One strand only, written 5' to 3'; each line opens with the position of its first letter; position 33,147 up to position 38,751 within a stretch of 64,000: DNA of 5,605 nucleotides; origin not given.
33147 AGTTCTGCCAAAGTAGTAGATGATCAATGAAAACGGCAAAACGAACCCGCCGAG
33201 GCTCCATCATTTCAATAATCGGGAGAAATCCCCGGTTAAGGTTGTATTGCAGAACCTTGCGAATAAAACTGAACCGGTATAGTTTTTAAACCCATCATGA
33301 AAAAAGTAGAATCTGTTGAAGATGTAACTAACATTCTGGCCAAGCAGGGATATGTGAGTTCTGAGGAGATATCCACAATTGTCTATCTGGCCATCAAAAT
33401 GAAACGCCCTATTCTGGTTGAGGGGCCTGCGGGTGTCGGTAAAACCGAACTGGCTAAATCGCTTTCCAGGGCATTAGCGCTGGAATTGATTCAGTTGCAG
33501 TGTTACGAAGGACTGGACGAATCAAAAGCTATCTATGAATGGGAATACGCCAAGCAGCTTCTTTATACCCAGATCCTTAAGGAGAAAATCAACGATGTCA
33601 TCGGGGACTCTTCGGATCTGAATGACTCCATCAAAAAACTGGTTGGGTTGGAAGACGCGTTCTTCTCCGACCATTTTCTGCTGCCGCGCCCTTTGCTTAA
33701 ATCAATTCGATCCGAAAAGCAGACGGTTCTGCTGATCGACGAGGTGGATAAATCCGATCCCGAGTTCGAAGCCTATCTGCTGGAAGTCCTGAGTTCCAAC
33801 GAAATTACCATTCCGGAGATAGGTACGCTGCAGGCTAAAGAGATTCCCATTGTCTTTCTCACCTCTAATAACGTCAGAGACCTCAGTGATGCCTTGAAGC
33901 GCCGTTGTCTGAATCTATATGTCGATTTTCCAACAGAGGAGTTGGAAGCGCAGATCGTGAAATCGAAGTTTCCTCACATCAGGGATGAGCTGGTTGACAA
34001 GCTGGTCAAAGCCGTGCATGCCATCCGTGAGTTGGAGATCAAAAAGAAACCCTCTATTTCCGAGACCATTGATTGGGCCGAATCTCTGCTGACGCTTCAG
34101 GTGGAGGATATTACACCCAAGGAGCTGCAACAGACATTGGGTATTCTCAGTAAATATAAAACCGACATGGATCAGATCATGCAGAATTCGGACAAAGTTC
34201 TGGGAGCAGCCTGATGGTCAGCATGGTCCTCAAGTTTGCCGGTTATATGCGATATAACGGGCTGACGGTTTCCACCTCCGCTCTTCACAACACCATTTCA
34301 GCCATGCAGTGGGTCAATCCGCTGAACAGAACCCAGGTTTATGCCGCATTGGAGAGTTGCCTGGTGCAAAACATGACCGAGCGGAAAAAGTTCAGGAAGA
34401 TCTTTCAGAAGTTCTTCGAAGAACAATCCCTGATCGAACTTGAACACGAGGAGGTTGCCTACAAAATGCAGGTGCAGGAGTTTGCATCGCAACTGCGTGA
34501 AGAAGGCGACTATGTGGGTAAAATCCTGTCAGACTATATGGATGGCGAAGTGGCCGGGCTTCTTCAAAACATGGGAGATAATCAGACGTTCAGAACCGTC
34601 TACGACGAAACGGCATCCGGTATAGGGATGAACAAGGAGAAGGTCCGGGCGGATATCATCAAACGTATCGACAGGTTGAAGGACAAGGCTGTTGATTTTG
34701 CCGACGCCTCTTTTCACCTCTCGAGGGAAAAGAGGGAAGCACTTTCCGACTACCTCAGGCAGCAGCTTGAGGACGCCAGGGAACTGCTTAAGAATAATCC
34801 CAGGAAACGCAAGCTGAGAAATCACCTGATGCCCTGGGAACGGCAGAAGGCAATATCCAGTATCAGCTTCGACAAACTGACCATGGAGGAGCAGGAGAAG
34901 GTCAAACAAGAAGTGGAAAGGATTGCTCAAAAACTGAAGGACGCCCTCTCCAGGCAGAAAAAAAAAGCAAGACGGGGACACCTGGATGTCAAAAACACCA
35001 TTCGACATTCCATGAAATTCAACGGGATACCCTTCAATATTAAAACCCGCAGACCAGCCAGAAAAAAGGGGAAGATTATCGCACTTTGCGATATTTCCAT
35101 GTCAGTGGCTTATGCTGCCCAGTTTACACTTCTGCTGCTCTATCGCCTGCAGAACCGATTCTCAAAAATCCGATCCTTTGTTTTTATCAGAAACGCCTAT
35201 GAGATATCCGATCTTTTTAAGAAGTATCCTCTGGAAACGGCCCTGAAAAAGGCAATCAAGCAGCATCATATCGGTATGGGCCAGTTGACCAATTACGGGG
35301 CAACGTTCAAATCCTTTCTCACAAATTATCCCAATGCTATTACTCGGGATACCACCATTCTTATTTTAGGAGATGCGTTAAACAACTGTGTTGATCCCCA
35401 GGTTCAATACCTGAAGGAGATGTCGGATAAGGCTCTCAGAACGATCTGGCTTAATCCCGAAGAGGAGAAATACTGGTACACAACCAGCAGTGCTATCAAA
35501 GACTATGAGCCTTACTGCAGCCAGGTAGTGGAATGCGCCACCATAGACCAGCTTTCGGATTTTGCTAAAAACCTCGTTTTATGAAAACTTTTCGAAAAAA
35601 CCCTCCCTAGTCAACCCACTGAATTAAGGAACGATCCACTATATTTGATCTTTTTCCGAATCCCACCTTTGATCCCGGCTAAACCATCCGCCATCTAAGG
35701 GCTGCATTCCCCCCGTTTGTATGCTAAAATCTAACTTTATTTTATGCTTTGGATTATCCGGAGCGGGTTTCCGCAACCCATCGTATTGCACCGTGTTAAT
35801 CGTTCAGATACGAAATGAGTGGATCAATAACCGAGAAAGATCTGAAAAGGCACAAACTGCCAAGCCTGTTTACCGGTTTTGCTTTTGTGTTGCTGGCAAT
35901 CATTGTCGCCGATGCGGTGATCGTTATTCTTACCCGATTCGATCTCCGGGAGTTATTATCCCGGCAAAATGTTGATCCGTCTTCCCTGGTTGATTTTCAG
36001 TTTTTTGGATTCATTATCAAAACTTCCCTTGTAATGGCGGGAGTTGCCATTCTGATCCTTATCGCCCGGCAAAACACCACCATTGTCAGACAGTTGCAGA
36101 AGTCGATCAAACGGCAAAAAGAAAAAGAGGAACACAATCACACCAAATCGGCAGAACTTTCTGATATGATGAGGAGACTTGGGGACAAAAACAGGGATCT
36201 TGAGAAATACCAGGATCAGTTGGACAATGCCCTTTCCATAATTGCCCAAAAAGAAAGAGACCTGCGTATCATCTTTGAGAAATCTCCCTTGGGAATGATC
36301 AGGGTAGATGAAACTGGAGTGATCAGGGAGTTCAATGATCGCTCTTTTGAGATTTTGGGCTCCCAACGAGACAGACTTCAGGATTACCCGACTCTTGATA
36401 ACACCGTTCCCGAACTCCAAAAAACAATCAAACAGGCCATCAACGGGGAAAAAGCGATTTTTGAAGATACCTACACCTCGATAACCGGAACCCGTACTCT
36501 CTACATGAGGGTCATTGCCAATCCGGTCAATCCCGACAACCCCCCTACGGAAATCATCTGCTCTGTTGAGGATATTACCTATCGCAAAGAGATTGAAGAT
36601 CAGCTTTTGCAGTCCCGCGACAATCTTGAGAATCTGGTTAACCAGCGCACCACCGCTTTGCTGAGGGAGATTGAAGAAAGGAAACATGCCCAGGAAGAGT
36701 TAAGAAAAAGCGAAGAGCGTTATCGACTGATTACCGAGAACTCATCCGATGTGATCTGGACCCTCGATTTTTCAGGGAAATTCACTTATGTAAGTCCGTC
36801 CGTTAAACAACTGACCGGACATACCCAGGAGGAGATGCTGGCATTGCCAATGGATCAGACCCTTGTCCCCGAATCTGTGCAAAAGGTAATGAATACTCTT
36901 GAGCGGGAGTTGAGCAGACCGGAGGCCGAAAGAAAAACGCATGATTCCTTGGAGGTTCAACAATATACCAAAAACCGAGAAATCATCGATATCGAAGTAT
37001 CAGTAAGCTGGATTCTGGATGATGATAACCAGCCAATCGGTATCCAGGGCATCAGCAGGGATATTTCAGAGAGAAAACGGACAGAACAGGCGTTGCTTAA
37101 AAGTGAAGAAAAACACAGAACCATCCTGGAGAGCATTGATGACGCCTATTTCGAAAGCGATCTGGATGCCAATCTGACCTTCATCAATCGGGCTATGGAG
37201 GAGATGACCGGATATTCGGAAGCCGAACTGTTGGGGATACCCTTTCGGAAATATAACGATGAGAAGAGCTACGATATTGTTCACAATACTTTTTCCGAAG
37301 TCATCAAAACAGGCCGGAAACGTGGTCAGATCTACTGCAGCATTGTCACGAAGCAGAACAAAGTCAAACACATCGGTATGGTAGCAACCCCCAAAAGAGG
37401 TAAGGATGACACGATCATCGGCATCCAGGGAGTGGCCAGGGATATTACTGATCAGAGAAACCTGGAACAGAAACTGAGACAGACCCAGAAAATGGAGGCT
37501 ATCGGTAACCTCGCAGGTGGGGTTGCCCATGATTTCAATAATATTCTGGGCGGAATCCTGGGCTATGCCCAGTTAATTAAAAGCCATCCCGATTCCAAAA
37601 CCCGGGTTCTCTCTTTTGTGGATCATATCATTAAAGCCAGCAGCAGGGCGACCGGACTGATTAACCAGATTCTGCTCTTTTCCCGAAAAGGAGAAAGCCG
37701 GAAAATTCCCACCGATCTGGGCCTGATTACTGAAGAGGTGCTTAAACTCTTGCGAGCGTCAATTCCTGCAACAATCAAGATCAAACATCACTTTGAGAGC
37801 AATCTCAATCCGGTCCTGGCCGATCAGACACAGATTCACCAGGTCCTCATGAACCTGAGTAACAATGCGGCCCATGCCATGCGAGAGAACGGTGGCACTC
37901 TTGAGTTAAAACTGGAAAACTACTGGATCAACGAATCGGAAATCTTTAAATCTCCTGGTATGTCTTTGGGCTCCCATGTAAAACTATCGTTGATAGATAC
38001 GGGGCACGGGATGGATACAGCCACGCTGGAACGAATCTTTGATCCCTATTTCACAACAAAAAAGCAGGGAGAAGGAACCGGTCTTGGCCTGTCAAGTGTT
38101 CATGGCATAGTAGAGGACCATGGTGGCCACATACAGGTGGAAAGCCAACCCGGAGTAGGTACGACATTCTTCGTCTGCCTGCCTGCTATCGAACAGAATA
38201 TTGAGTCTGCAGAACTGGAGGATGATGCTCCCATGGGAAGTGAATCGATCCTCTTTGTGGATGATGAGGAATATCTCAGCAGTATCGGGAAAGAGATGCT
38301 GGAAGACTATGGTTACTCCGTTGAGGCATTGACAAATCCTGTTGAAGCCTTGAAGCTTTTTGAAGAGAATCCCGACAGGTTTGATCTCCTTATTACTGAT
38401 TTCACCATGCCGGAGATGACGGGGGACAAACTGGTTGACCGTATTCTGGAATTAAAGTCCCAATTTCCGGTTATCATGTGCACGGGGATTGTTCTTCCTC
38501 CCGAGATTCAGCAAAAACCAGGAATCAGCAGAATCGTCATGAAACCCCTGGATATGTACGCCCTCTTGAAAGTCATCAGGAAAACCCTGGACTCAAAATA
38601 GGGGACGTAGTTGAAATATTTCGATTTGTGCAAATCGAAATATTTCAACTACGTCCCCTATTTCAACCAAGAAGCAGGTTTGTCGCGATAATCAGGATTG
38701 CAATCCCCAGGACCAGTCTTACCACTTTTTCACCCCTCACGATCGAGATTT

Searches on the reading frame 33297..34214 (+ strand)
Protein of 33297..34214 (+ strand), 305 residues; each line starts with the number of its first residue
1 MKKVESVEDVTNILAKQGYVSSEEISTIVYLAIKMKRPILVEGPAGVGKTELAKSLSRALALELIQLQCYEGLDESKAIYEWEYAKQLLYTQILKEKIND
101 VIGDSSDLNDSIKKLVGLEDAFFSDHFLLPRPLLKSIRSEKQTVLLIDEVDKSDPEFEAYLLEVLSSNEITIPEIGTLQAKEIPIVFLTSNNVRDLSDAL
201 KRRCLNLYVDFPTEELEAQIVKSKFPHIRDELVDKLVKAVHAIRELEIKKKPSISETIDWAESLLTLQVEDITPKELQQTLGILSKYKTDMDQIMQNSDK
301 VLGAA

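Call 77: search_protein_families(library=pfam, proteins=[window:33297-34214:+])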
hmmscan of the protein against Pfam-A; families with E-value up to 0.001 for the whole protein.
window:33297-34214:+ (305 aa): 12 families
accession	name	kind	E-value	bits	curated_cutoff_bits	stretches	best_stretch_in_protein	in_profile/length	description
PF07728.20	AAA_5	-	1.1e-12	48.6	22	1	39-204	2-139/139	AAA domain (dynein-related subfamily)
PF00004.35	AAA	-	2.6e-09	38.1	21.2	1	39-204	1-123/131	ATPase family associated with various cellular activities (AAA)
PF07724.20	AAA_2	-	4.6e-08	33.7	27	1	39-225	6-152/166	AAA domain (Cdc48 subfamily)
PF13191.12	AAA_16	-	7.7e-07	30.2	32.6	1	37-165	25-155/167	AAA ATPase domain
PF13401.12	AAA_22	-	3.4e-06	27.8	27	1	36-166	5-109/130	AAA domain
PF07726.17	AAA_3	-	3.5e-06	27.4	27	0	143-193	64-113/131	ATPase family associated with various cellular activities (AAA)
PF12774.13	AAA_6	-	8.3e-06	25.5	25.2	1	30-76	26-72/327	Hydrolytic ATP binding site of dynein motor region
PF00158.32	Sigma54_activat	-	1.5e-05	25.2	20.2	0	140-202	92-151/168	Sigma-54 interaction domain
PF00910.28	RNA_helicase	-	5.4e-05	24.1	21.5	0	39-64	1-26/105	RNA helicase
PF05729.18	NACHT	-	0.00028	21.2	26.7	0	37-62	1-26/167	NACHT domain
PF13238.12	AAA_18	-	0.00031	21.6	29.4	1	39-85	1-44/128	AAA domain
PF13173.12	AAA_14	-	0.00088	19.7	27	0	37-92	3-57/129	AAA domain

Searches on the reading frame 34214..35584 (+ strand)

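Call 77: search_protein_families(library=pfam, proteins=[window:34214-35584:+])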
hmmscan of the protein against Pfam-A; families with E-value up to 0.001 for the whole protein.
window:34214-35584:+ (456 aa): 1 family
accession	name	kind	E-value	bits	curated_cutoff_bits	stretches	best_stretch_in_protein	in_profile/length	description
PF05762.20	VWA_CoxE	-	7.7e-31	107.7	26.4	1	232-448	3-220/222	VWA domain containing CoxE-like protein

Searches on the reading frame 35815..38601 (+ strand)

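Call 77: search_protein_families(library=pfam, proteins=[window:35815-38601:+])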
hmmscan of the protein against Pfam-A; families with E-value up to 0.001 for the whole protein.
window:35815-38601:+ (928 aa): 8 families
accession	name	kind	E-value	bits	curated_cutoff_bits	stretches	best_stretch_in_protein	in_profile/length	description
PF00989.32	PAS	-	2.9e-38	130.8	22.6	3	435-544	4-113/113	PAS fold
PF13426.13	PAS_9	-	2.4e-26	92.4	27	2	312-419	2-103/103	PAS domain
PF08448.16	PAS_4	-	4.4e-26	91.7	23.1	3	308-422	2-110/110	PAS fold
PF02518.31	HATPase_c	-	5.2e-23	82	26.4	1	670-791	2-109/111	Histidine kinase-, DNA gyrase B-, and HSP90-like ATPase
PF13188.13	PAS_8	-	6.5e-22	77.1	21.8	3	432-484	1-54/65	PAS domain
PF00072.30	Response_reg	-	2.7e-17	63.4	30.2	1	812-921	1-110/111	Response regulator receiver domain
PF08447.18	PAS_3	-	9.6e-16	58.3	25.6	2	324-413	2-88/89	PAS fold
PF00512.31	HisKA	-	1e-09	38.8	26.9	1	564-626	3-64/66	His Kinase A (phospho-acceptor) domain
